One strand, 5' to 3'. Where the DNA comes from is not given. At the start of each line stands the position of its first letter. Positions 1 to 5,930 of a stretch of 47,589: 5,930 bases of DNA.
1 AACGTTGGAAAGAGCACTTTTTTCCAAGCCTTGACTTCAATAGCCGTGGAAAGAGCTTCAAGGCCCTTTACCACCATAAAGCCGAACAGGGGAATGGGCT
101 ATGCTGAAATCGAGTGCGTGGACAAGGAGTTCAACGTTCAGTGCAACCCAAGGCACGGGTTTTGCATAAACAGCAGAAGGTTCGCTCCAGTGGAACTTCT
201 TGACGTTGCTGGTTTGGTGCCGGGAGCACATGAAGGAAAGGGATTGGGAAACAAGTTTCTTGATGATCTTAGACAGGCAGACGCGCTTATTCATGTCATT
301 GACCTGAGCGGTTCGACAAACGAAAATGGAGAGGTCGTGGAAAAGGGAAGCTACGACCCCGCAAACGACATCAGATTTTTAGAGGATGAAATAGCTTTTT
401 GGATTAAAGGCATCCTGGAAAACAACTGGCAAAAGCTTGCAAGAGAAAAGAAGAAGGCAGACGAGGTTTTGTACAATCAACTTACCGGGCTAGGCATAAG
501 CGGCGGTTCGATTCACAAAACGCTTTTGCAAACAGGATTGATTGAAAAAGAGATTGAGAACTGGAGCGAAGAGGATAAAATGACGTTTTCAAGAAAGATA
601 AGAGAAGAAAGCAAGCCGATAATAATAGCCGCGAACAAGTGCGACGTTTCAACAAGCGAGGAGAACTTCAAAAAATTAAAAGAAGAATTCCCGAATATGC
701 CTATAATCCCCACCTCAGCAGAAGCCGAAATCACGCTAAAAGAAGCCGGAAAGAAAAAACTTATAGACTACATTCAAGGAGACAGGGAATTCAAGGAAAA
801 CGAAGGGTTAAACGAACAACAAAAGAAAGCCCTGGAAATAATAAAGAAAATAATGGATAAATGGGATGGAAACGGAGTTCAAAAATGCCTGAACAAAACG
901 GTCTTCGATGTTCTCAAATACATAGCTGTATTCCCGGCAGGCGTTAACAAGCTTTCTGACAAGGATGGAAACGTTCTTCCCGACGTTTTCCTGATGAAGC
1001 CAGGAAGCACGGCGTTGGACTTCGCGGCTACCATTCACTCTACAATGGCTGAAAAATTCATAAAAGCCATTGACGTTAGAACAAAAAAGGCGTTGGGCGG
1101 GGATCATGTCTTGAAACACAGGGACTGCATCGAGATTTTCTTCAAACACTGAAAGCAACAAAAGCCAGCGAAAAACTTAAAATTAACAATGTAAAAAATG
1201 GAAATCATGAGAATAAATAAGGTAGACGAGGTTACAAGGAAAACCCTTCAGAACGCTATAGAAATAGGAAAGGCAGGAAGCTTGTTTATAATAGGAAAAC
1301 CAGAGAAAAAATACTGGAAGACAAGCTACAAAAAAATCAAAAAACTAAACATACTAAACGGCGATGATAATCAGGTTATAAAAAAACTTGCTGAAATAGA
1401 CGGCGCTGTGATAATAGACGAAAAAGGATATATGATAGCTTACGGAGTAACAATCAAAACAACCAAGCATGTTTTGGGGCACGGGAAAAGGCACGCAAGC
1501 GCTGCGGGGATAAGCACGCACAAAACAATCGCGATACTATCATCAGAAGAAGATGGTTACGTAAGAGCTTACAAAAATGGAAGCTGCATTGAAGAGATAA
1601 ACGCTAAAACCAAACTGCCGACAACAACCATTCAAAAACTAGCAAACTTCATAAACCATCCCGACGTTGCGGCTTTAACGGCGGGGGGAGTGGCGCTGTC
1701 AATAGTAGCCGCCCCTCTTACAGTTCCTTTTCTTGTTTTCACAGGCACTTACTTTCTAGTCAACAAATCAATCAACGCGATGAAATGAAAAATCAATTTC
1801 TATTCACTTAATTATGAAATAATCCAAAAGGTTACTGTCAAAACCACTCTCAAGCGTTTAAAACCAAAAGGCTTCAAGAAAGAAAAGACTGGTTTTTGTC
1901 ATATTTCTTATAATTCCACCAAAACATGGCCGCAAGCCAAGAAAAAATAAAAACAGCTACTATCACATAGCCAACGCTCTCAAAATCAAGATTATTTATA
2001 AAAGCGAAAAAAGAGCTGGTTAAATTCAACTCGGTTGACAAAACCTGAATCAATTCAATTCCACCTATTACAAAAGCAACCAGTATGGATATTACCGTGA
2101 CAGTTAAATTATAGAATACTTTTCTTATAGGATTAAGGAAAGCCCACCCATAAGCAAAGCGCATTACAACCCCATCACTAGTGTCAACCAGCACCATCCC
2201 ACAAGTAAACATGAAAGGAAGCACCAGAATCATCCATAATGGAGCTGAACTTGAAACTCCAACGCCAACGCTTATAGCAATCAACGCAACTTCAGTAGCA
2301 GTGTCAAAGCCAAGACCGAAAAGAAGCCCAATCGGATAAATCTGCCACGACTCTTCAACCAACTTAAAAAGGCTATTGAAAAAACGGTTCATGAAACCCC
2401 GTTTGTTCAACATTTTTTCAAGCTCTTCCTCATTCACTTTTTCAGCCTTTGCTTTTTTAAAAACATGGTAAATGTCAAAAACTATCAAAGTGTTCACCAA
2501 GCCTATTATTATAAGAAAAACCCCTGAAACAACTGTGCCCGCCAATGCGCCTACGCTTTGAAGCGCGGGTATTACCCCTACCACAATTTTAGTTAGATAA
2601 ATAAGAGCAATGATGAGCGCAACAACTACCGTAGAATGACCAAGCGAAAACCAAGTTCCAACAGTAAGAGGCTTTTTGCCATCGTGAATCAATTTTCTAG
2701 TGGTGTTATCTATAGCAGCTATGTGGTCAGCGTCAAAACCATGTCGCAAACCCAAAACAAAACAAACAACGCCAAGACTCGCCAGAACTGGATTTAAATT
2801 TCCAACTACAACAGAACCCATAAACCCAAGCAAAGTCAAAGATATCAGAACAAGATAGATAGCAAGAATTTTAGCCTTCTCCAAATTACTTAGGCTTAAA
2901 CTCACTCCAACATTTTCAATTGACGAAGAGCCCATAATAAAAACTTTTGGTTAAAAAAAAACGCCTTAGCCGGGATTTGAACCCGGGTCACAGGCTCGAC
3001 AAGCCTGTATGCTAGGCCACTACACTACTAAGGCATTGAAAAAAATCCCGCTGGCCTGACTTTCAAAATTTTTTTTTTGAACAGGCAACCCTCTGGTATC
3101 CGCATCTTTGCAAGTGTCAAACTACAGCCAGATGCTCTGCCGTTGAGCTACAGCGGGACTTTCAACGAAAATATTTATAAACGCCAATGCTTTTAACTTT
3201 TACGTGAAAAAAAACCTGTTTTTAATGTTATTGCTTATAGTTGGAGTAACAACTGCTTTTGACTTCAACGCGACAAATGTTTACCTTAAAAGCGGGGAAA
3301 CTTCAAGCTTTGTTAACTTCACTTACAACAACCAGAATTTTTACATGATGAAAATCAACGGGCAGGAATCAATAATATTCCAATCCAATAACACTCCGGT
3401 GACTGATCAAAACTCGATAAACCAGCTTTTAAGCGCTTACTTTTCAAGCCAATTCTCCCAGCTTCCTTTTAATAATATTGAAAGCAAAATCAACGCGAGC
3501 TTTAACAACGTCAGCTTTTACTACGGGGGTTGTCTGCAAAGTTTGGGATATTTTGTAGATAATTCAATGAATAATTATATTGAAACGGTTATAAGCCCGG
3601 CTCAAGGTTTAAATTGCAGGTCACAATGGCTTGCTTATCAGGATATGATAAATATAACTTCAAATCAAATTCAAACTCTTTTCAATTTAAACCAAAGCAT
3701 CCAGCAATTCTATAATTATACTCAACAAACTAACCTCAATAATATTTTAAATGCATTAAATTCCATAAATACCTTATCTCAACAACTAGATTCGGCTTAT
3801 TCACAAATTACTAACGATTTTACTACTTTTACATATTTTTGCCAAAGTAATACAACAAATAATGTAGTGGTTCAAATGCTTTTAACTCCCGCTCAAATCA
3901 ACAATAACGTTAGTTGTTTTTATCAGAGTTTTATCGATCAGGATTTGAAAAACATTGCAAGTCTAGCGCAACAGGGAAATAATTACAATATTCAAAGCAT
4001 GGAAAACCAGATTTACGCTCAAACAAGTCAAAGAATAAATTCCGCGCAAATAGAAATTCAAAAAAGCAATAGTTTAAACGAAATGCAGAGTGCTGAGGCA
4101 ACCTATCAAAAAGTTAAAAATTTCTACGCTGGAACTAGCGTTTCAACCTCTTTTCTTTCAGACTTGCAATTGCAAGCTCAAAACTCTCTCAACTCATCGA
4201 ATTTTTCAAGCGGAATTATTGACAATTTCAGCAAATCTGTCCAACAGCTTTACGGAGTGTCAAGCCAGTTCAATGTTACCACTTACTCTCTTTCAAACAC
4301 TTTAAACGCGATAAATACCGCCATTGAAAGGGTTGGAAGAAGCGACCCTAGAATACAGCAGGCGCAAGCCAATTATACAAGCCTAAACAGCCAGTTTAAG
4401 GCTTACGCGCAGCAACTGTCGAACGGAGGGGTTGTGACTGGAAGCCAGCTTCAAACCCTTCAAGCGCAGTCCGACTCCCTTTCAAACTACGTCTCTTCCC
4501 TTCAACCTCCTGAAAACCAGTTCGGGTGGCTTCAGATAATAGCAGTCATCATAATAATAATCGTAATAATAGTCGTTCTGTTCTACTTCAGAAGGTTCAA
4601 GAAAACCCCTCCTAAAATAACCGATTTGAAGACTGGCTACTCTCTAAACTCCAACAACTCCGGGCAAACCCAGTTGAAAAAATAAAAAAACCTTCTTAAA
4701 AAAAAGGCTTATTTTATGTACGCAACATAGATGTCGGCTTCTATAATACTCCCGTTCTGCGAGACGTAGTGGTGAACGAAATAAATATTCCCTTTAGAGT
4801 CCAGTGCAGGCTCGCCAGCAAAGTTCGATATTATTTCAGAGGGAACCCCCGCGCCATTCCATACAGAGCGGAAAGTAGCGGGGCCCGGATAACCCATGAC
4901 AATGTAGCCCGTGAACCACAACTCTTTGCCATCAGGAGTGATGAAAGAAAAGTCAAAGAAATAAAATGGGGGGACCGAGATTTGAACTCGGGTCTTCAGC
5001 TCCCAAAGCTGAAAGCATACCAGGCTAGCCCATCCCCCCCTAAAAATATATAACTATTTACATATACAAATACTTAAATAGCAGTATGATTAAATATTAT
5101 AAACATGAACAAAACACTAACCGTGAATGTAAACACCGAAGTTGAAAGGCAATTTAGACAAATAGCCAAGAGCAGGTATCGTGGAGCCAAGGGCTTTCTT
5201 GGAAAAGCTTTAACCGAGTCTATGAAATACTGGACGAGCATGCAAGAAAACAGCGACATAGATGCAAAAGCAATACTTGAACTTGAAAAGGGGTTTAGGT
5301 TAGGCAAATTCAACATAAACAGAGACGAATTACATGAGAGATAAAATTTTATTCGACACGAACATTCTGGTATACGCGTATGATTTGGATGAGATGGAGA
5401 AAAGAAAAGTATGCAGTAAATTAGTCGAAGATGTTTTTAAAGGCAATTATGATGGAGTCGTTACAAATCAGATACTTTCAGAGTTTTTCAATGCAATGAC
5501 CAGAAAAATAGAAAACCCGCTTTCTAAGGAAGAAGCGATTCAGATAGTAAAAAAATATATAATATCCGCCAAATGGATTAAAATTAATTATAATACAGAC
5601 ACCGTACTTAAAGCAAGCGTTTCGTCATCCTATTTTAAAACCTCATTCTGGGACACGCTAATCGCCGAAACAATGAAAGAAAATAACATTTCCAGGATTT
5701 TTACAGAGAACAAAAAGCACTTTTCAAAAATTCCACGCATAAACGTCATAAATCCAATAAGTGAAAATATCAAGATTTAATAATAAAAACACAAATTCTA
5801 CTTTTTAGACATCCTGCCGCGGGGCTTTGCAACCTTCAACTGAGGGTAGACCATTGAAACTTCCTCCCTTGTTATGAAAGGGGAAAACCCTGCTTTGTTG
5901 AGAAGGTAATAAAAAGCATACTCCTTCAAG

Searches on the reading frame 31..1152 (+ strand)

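Call 55: search_protein_families(library=pfam, proteins=[window:31-1152:+], max_evalue=0.0001)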
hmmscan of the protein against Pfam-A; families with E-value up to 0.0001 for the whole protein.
window:31-1152:+ (373 aa): 3 families
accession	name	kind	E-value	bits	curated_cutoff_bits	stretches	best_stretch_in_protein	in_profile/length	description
PF08438.16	YGR210-like_G4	-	1.8e-32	112.4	24.7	1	200-302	1-105/108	Obg-like GTPase YGR210-like, G4 motif-containing domain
PF02824.27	TGS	-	4.2e-08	33.5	22.2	1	316-370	5-59/60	TGS domain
PF01926.29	MMR_HSR1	-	2.6e-07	31.2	21.9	1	8-102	26-96/113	50S ribosome-binding GTPase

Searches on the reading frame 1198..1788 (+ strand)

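Call 55: search_protein_families(library=pfam, proteins=[window:1198-1788:+], max_evalue=0.0001)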
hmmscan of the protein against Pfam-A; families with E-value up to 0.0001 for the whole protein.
window:1198-1788:+ (196 aa): 1 family
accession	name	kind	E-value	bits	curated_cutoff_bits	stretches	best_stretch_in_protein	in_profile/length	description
PF02457.21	DAC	-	5.1e-12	45.9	27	1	22-129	8-118/119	DisA bacterial checkpoint controller nucleotide-binding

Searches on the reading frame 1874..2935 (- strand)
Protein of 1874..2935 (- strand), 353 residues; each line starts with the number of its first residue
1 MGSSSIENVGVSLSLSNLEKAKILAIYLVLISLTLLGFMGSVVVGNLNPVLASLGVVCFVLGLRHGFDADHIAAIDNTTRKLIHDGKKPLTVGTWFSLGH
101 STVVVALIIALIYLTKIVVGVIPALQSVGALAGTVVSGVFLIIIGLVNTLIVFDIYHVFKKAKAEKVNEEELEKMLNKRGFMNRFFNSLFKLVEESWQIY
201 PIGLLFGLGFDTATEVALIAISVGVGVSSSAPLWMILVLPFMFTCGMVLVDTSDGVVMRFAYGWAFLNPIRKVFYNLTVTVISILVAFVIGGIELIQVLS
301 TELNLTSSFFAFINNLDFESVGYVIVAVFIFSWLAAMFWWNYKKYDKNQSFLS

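Call 55: search_protein_families(library=pfam, proteins=[window:1874-2935:-], max_evalue=0.0001)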
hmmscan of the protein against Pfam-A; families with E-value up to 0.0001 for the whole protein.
window:1874-2935:- (353 aa): 1 family
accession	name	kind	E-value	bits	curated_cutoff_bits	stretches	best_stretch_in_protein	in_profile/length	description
PF03824.22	NicO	-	6.4e-94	314.9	27.7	1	53-337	3-285/287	High-affinity nickel-transport protein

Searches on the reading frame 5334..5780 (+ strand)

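Call 55: search_protein_families(library=pfam, proteins=[window:5334-5780:+], max_evalue=0.0001)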
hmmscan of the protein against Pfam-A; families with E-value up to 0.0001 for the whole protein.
window:5334-5780:+ (148 aa): 2 families
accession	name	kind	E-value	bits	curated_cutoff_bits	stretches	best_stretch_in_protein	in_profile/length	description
PF01850.27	PIN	-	1.2e-09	39.2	23.6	1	5-134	1-118/120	PIN domain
PF13470.12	PIN_3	-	7.1e-06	27.3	27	1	4-126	1-113/115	PIN domain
